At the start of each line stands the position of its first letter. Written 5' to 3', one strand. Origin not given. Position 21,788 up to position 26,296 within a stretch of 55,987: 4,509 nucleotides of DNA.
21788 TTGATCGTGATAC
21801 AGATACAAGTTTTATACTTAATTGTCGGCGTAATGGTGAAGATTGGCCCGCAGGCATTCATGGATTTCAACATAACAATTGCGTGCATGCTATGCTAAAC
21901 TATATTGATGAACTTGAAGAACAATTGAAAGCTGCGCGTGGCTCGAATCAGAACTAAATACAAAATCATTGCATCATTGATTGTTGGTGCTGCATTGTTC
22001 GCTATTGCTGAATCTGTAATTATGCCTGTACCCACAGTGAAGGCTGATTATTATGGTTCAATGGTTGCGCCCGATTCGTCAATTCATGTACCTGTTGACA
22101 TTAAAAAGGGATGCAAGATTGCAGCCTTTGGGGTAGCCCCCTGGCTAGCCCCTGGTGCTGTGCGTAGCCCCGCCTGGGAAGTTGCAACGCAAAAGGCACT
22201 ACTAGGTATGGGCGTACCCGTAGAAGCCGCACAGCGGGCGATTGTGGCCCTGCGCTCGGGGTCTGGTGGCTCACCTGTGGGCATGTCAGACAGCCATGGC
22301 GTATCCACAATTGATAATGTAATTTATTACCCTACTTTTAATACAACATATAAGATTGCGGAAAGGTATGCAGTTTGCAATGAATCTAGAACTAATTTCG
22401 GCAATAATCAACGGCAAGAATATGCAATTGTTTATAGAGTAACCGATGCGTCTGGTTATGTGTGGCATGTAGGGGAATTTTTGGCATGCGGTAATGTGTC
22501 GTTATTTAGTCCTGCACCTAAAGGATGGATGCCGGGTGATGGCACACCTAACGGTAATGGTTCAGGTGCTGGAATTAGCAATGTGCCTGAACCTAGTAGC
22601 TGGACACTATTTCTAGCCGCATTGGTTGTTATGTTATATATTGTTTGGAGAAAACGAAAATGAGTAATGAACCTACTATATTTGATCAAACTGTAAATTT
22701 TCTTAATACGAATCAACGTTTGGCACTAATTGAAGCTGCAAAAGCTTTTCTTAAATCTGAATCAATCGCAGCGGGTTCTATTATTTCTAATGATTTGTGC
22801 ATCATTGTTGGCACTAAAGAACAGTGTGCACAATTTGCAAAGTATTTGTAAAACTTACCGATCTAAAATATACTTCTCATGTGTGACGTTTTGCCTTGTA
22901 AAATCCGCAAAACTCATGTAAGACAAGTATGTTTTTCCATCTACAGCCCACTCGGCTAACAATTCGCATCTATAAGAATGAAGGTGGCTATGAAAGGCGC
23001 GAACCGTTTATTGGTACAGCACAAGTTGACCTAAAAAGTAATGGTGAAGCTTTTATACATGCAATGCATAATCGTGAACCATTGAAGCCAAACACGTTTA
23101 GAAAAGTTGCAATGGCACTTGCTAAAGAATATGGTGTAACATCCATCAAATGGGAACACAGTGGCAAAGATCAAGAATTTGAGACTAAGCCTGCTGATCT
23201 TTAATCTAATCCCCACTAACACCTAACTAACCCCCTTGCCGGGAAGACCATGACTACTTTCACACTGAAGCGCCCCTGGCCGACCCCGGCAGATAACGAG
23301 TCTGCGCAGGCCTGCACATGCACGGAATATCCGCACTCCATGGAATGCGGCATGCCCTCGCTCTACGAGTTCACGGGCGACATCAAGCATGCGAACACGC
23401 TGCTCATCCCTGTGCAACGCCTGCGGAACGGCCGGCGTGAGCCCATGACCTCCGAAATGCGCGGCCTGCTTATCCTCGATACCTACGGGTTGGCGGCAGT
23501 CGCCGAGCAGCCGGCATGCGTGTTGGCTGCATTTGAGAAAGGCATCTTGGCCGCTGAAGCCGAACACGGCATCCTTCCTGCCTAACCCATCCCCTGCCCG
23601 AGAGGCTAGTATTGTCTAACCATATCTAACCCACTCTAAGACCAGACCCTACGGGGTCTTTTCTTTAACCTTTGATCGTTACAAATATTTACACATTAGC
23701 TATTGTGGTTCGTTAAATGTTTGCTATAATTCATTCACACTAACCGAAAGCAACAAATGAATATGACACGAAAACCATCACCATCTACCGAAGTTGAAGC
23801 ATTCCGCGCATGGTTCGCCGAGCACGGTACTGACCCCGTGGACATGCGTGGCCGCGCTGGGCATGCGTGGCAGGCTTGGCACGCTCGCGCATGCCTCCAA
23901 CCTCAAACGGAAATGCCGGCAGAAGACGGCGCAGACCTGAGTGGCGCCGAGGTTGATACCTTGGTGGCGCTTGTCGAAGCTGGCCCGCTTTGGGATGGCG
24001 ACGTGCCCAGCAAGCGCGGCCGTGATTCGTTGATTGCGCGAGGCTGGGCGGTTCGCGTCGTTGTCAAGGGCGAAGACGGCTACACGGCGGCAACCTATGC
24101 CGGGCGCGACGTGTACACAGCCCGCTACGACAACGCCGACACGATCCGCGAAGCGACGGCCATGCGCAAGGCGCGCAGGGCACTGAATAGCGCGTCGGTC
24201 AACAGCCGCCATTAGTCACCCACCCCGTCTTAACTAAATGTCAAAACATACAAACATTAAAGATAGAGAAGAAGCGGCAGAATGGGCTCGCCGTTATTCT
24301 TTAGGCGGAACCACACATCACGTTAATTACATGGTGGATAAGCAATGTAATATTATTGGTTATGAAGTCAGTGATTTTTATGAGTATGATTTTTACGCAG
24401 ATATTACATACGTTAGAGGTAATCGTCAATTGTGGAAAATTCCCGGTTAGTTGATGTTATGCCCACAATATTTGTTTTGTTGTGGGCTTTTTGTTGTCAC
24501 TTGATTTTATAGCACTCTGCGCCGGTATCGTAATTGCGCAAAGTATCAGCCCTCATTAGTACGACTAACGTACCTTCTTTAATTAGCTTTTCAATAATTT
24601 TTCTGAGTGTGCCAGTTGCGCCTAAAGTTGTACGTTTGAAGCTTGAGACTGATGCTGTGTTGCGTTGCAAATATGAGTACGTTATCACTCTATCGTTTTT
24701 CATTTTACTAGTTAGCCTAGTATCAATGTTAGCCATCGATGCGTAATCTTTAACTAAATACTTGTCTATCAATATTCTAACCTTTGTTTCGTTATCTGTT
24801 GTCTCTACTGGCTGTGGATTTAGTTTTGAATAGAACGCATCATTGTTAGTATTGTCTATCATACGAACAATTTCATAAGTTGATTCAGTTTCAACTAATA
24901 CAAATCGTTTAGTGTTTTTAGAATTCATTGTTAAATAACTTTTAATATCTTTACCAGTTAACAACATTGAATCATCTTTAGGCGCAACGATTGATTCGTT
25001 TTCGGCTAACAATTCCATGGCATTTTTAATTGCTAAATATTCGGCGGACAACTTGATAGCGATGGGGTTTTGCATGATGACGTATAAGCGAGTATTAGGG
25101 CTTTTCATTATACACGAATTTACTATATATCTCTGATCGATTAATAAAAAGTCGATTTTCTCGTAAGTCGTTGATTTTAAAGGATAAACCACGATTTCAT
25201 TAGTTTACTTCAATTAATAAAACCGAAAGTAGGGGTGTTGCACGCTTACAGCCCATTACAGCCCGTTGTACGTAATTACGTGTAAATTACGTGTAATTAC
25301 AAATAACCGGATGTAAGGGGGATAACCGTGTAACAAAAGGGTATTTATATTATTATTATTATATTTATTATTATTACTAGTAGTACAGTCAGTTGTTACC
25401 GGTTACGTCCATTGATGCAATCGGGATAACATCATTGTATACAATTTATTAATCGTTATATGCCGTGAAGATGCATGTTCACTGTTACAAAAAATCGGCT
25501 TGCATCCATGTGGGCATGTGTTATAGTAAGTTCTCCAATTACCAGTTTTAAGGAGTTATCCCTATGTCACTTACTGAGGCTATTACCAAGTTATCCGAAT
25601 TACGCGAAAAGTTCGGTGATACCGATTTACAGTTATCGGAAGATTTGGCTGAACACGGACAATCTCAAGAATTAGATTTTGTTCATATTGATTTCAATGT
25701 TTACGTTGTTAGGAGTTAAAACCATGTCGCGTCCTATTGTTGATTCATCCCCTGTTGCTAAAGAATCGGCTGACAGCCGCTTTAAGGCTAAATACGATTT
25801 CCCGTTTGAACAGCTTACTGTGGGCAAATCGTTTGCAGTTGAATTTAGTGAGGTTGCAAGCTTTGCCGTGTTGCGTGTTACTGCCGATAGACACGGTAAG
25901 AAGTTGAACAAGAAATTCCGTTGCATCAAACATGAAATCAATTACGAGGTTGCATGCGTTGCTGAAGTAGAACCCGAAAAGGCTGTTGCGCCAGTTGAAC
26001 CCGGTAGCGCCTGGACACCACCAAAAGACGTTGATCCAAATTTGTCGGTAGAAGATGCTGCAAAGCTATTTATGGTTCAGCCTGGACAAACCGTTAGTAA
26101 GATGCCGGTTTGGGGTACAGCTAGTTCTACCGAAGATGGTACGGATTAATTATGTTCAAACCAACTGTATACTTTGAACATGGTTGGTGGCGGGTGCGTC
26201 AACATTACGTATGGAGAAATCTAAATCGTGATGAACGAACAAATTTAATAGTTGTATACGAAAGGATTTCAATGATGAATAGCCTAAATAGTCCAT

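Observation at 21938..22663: Phage early gene encodes a secreted PEP-CTERM (exosortase-sorted) protein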

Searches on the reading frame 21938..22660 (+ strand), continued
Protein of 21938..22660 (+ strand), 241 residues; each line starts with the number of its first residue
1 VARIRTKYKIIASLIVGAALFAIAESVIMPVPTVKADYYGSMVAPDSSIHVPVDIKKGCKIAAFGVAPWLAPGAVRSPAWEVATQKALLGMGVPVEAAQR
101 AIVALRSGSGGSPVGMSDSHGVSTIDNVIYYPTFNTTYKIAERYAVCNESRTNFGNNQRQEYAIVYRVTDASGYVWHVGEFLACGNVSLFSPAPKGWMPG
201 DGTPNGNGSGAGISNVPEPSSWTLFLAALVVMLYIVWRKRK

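Call 58: search_protein_families(library=pfam, proteins=[L040:3439-5283:-, L017:10811-12895:+, L018:15244-16704:+, L022:9395-10045:+, L054:12522-13349:+, L034:16766-17458:+, L031:11813-13201:+, L018:7391-8764:+, L049:8058-8879:-], max_evalue=0.00001)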
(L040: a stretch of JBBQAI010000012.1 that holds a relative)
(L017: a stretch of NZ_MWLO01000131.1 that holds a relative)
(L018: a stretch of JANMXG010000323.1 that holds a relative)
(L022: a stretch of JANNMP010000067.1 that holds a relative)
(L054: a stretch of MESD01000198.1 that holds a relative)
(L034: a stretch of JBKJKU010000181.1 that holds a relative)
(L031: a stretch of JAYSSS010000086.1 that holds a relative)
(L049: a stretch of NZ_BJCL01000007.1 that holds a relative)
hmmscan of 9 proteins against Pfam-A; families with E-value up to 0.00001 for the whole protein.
L040:3439-5283:- (614 aa): 3 families
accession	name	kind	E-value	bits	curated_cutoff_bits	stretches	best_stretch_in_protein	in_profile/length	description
PF02518.31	HATPase_c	-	4.4e-28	98.4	26.4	1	350-459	2-109/111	Histidine kinase-, DNA gyrase B-, and HSP90-like ATPase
PF00072.30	Response_reg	-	5.2e-26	91.4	30.2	1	485-598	1-109/111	Response regulator receiver domain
PF00512.31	HisKA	-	1.9e-19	69.9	26.9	1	235-301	2-65/66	His Kinase A (phospho-acceptor) domain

L017:10811-12895:+ (695 aa): 0 families

L018:15244-16704:+ (487 aa): 6 families
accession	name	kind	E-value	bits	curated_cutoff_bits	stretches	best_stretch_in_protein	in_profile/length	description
PF00158.32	Sigma54_activat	-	1.3e-70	236.9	20.2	1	154-319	2-167/168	Sigma-54 interaction domain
PF00072.30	Response_reg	-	1e-26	93.7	30.2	1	8-116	2-110/111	Response regulator receiver domain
PF14532.12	Sigma54_activ_2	-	1e-25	91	25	1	155-324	2-138/138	Sigma-54 interaction domain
PF25601.1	AAA_lid_14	-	1.4e-18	66.9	27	1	325-395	1-70/87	AAA+ ATPase lid domain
PF02954.25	HTH_8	-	2.5e-06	27.6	22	1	437-476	2-41/42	Bacterial regulatory protein, Fis family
PF07728.20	AAA_5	-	8.4e-06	26.3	22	0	176-295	1-123/139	AAA domain (dynein-related subfamily)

L022:9395-10045:+ (217 aa): 0 families

L054:12522-13349:+ (276 aa): 1 family
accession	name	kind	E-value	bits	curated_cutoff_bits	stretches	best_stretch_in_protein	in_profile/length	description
PF01578.25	Cytochrom_C_asm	-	7.8e-21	75.1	29.9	1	79-270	10-211/212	Cytochrome C assembly protein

L034:16766-17458:+ (231 aa): 1 family
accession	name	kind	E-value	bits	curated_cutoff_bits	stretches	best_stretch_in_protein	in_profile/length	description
PF01510.30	Amidase_2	-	7.2e-31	107.7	26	1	71-209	3-130/131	N-acetylmuramoyl-L-alanine amidase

L031:11813-13201:+ (463 aa): 1 family
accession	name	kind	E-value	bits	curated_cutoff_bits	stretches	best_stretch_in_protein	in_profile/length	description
PF06850.17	PHB_depo_C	-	8.2e-94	313.2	27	1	210-411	1-202/203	PHB de-polymerase C-terminus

L018:7391-8764:+ (458 aa): 2 families
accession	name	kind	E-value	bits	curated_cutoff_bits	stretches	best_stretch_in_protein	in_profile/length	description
PF00448.28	SRP54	-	1.6e-70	237.2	22.7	1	258-457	1-195/196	SRP54-type protein, GTPase domain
PF02881.24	SRP54_N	-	2.6e-11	44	22.4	1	176-240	2-75/75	SRP54-type protein, helical bundle domain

L049:8058-8879:- (273 aa): 0 families

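Call 60: search_solved_structures(query=A4, max_evalue=1)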
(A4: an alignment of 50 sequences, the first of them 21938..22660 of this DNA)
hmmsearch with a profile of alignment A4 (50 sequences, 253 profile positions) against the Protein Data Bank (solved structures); distinct sequences matched with E-value up to 1: 0.

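Call 67: search_protein_families(library=pfam, alignment_id=A4, max_evalue=0.01)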
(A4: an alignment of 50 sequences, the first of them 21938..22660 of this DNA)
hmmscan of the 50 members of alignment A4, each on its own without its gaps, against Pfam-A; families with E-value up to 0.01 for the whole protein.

A. member 1, window:21938-22660:+ (241 aa): 1 family
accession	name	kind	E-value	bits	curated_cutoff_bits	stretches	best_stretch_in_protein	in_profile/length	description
PF07589.16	PEP-CTERM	-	5e-06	26.8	20.7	1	216-240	2-23/24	PEP-CTERM motif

B. families by the number of members that match (of 50 scanned): 3 families
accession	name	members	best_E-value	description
PF07589.16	PEP-CTERM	41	1.1e-07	PEP-CTERM motif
PF17629.7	DUF5510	1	0.001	Family of unknown function (DUF5510)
PF18203.6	IPTL-CTERM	1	0.0093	IPTL-CTERM motif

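Call 78: find_related_loci(query=A3, collection=viral_contigs, flank=6000)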
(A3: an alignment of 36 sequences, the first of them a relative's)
Query A3 (276 aa) in viral_contigs; peptide patterns used: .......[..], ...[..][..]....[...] (x = any residue, [..] = any of these).
22 stretches matched a pattern, but none encodes a relative of the query by tblastn (E <= 1e-3).

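Call 92: search_dna_similar(query=P0029, collection=phages, mode=protein, max_evalue=0.001, max_rows=15)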
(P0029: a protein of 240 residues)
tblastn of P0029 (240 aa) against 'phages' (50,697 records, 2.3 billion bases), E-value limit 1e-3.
Records with a match: 1; places in all: 1; records where one place covers at least 80% of the query: 0.
Best place of each record, by identity: <60% 1.
By first word of the organism name: EBPR 1.
By host as written in the record: - 1.
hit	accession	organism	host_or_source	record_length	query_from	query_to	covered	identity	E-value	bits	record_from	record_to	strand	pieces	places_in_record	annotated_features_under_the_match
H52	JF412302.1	EBPR siphovirus 1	-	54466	48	234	78%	34.5%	1e-24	107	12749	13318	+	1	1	gp29: hypothetical protein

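Call 93: search_dna_similar(query=P0020, collection=phages, mode=protein, max_evalue=0.001, max_rows=15)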
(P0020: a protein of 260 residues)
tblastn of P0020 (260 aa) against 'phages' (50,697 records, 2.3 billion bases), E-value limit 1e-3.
Records with a match: 1; places in all: 1; records where one place covers at least 80% of the query: 0.
Best place of each record, by identity: <60% 1.
By first word of the organism name: EBPR 1.
By host as written in the record: - 1.
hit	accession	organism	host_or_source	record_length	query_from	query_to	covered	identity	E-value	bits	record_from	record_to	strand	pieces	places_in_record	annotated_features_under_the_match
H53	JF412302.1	EBPR siphovirus 1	-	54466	46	243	76%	37.9%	1e-31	128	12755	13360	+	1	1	gp29: hypothetical protein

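Call 94: search_dna_similar(query=P0052, collection=phages, mode=protein, max_evalue=0.001, max_rows=15)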
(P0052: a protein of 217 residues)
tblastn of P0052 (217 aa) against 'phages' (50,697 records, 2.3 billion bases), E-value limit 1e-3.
Records with a match: 1; places in all: 1; records where one place covers at least 80% of the query: 0.
Best place of each record, by identity: <60% 1.
By first word of the organism name: EBPR 1.
By host as written in the record: - 1.
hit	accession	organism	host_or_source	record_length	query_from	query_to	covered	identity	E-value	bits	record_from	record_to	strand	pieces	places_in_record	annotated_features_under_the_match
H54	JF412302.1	EBPR siphovirus 1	-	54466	7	176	78%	32.1%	3e-18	88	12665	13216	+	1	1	gp29: hypothetical protein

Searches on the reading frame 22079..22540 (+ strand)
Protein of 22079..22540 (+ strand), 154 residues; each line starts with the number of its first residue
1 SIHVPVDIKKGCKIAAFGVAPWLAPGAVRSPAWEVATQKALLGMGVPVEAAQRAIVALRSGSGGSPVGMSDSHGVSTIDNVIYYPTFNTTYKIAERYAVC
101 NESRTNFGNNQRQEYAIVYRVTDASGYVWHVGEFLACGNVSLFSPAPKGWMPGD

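Call 68: predict_structure(alignment_id=A5)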
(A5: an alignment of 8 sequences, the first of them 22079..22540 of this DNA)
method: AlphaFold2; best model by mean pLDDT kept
length: 154 residues; sequences in the alignment: 8
mean_pLDDT: 91.9   pTM: 0.87
mean pLDDT of the five models: 91.9, 88.2, 87.3, 86.5, 72.7
residues with pLDDT >= 90: 115; 70-90: 36; 50-70: 2; < 50: 1
segments of 3 or more residues with pLDDT < 50: none
pLDDT, mean of each block of 10 residues (from residue 1): 81 90 91 96 97 97 91 89 96 92 89 89 97 95 95 78
secondary structure, 60 per line:
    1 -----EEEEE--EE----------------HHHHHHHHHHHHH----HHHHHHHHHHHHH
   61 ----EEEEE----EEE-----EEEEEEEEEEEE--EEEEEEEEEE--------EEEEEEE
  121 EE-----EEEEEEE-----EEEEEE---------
elements in order: E6-10 H31-43 H48-60 E65-69 E74-76 E82-93 E96-105 E114-122 E128-134 E140-145

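Call 70: fold_search(model_id=the predicted structure, library=pdb)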
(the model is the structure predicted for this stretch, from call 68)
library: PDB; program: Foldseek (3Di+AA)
matches with E <= 10: 477; with E <= 0.001: 0
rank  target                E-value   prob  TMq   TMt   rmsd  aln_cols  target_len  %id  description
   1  3d9w_B                1.1e-01  0.16  0.21  0.13  15.2       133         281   14  Crystal Structure Analysis of Nocardia farcinica Arylamine N-acetyltransferase (released 2008-09-02)
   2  7fwi_B                2.9e-01  0.07  0.17  0.19  13.7       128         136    8  Crystal Structure of human FABP5 in complex with 2-(indole-1-carbonylamino)benzoic acid, i.e. SMILES c12N(C(=O)Nc3c(cc (released 2023-06-14)
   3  3d9w_A                3.9e-01  0.10  0.21  0.13  15.0       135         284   14  Crystal Structure Analysis of Nocardia farcinica Arylamine N-acetyltransferase (released 2008-09-02)
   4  7snr_A                4.4e-01  0.08  0.18  0.17  11.9        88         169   11  2.00A Resolution Structure of NanoLuc Luciferase (released 2022-11-16)
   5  4a1y_A                4.6e-01  0.05  0.17  0.18  12.9       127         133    9  Human myelin P2 protein, K65Q mutant (released 2012-10-10)
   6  8p8w_B                5.2e-01  0.11  0.18  0.14  11.6       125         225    8  Mycoplasma pneumoniae di-ribosome in chloramphenicol-treated cells (following 70S) (released 2024-11-20)
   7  4jn4_A                5.2e-01  0.06  0.20  0.06  19.4       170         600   12  Allosteric opening of the polypeptide-binding site when an Hsp70 binds ATP (released 2013-05-29)
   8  5gsc_B                5.8e-01  0.07  0.18  0.10  14.0       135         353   15  Crystal structure of a class C beta lactamase of Apo form (released 2017-08-30)
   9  5chu_A                5.8e-01  0.07  0.19  0.10  14.4       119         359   12  CRYSTAL STRUCTURE OF Fox-4 cephamycinase complexed with sulfate (released 2016-08-03)
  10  2frs_B                5.8e-01  0.06  0.19  0.21  14.6       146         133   12  Crystal structure of the f15w mutant of apo-cellular retinoic acid binding protein type ii at 1.51 angstroms resolutio (released 2006-09-19)
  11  1u00_A                6.9e-01  0.08  0.19  0.15  13.0       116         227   12  HscA substrate binding domain complexed with the IscU recognition peptide ELPPVKIHC (released 2004-10-05)
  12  5f1f                  6.9e-01  0.06  0.18  0.10  14.1       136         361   14  Crystal structure of CMY-10 adenylylated by acetyl-AMP (released 2016-12-07)
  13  9tp6_B                7.8e-01  0.03  0.15  0.11  14.3       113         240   10  Structure of LolA3 from Porphyromonas gingivalis (released 2026-02-18)
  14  1rwz                  7.8e-01  0.03  0.14  0.10  13.8       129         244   11  Crystal Structure of Proliferating Cell Nuclear Antigen (PCNA) from A. fulgidus (released 2004-01-27)
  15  6y0g_SD               8.2e-01  0.09  0.18  0.13  12.3       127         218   12  Structure of human ribosome in classical-PRE state (released 2020-04-15)
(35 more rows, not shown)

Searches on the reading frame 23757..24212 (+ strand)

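Call 54: search_protein_families(library=phrogs, proteins=[window:23757-24212:+], max_evalue=0.001)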
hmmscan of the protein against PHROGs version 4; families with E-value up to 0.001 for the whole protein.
window:23757-24212:+ (152 aa): 4 families
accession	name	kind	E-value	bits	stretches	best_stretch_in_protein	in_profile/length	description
phrog_4365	-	unknown function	9.1e-11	42.7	1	59-124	9-79/179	-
phrog_15102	-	unknown function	8.7e-06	26.7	1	71-111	3-43/63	-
phrog_28783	-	unknown function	1.4e-05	26.2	1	60-113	83-136/152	-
phrog_16910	-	unknown function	0.00017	21.9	1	60-121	138-192/335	-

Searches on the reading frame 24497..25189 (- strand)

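Call 54: search_protein_families(library=phrogs, proteins=[window:24497-25189:-], max_evalue=0.001)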
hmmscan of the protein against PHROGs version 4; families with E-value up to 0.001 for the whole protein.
window:24497-25189:- (230 aa): 2 families
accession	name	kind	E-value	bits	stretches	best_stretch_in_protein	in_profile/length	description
phrog_3022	-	DNA, RNA and nucleotide metabolism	1e-11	45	1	126-227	689-784/788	DNA primase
phrog_29311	-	unknown function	5.2e-08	33.9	1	49-228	41-225/235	-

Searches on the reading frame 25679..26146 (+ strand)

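Call 72: search_protein_families(library=phrogs, proteins=[window:25679-26146:+], max_evalue=0.00001)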
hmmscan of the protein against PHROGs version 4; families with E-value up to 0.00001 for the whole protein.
window:25679-26146:+ (156 aa): 1 family
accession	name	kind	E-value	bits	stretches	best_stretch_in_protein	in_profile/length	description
phrog_10287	-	unknown function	5.1e-13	50.2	1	20-95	6-88/91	-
